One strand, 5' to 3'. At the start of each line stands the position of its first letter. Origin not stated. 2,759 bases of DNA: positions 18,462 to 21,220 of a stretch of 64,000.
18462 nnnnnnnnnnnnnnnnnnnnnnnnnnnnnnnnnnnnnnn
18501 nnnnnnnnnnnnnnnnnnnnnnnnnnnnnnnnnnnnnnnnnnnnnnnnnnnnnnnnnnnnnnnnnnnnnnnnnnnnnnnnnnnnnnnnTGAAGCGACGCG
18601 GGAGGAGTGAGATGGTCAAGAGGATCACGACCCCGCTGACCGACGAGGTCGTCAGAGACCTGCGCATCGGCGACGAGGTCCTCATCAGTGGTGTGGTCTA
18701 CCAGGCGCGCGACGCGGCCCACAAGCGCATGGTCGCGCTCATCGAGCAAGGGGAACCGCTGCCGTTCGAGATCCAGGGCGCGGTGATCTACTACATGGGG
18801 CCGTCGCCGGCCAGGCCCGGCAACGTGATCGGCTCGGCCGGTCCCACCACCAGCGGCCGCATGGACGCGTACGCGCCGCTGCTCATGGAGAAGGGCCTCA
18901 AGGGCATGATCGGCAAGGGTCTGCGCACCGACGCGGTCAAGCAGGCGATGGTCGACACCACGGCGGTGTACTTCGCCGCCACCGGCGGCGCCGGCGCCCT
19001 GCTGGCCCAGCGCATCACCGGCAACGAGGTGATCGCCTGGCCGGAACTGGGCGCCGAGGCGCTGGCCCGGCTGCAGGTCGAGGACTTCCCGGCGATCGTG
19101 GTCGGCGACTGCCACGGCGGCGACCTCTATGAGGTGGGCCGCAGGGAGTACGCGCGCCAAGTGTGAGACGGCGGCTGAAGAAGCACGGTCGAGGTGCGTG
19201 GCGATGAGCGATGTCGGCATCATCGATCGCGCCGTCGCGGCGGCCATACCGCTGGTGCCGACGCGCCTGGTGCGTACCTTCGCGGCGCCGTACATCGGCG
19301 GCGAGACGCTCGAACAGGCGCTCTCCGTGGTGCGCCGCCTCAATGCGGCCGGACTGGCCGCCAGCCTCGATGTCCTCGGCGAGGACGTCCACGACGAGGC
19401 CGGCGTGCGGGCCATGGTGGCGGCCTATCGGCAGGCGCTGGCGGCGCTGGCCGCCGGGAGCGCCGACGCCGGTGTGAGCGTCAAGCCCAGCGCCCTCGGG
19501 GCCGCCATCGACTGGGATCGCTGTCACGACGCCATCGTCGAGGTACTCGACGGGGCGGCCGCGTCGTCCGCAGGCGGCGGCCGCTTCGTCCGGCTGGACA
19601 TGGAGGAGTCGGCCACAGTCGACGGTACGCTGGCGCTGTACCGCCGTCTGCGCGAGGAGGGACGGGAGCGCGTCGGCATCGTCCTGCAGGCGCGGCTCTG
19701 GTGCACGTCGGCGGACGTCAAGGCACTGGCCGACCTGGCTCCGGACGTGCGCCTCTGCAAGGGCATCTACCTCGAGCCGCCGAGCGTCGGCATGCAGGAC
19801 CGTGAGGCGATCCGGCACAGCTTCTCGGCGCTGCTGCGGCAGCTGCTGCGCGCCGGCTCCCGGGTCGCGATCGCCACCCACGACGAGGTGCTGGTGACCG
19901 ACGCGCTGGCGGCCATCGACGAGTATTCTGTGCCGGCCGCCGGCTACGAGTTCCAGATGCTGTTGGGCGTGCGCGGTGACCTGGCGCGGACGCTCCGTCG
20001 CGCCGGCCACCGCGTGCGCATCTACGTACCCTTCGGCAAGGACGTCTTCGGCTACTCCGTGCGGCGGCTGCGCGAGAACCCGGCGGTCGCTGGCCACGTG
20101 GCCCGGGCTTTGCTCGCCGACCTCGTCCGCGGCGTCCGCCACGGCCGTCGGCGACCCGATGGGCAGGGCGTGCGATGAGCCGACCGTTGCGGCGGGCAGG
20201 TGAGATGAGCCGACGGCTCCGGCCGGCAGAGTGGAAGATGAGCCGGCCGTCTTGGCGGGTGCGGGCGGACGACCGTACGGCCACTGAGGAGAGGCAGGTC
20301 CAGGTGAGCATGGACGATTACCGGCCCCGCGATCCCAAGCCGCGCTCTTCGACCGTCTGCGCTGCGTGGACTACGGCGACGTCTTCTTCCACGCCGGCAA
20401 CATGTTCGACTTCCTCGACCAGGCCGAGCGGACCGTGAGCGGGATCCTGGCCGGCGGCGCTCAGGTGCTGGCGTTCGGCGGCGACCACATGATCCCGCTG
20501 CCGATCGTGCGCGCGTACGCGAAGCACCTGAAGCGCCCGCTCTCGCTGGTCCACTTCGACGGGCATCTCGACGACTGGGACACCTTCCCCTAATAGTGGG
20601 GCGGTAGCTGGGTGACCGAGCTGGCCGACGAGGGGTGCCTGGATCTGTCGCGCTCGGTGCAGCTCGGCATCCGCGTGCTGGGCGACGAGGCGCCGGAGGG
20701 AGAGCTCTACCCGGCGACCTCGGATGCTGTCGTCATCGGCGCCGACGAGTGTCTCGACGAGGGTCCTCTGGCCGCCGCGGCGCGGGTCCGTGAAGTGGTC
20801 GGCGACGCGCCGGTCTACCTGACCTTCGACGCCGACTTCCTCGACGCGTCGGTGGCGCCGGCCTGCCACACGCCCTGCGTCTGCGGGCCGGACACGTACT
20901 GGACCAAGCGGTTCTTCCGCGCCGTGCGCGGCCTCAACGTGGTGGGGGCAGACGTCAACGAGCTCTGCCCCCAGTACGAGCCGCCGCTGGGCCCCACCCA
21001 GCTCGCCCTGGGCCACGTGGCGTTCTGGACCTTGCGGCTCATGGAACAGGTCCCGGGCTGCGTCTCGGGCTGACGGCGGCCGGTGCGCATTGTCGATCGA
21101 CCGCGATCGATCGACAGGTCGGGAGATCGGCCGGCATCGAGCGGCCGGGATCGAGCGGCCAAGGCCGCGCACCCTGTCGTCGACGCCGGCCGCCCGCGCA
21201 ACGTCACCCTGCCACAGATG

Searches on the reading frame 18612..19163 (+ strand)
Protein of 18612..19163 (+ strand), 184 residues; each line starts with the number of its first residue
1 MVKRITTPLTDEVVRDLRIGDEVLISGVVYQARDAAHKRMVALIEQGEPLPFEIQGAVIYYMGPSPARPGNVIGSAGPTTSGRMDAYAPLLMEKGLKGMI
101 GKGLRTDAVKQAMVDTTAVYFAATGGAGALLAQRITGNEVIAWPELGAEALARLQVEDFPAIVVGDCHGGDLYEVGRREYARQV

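Call 39: search_protein_families(library=pfam, max_evalue=0.001, proteins=[window:18612-19163:+])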
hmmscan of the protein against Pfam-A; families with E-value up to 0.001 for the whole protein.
window:18612-19163:+ (184 aa): 1 family
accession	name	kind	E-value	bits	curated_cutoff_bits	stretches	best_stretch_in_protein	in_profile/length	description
PF05683.17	Fumerase_C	-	7.2e-51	172.9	22.2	1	7-174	33-203/205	Fumarase C-terminus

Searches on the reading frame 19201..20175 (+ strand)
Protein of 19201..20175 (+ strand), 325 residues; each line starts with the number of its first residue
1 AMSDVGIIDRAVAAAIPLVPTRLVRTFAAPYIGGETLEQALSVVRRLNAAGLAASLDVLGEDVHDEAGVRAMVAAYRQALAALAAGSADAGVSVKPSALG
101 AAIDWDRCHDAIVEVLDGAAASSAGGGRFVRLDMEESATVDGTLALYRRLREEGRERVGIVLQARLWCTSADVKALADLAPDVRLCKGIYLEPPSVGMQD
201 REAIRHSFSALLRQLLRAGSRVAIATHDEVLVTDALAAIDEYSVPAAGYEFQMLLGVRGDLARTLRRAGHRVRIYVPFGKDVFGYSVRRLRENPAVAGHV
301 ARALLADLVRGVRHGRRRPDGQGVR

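Call 39: search_protein_families(library=pfam, max_evalue=0.001, proteins=[window:19201-20175:+])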
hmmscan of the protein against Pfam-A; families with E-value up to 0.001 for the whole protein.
window:19201-20175:+ (325 aa): 1 family
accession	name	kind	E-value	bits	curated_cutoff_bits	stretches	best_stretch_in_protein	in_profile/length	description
PF01619.24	Pro_dh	-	9.2e-29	101.3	27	1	41-301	2-277/278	Proline dehydrogenase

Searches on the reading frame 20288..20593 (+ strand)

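Call 39: search_protein_families(library=pfam, max_evalue=0.001, proteins=[window:20288-20593:+])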
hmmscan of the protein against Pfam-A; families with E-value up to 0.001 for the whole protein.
window:20288-20593:+ (101 aa): 1 family
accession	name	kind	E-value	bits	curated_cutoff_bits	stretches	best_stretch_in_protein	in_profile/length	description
PF00491.26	Arginase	-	3.1e-19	69.9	22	1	19-99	46-126/280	Arginase family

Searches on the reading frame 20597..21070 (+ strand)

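Call 39: search_protein_families(library=pfam, max_evalue=0.001, proteins=[window:20597-21070:+])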
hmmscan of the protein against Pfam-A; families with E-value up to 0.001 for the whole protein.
window:20597-21070:+ (158 aa): 1 family
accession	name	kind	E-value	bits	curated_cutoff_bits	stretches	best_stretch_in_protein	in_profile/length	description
PF00491.26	Arginase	-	3.1e-23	83.1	22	1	3-141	136-273/280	Arginase family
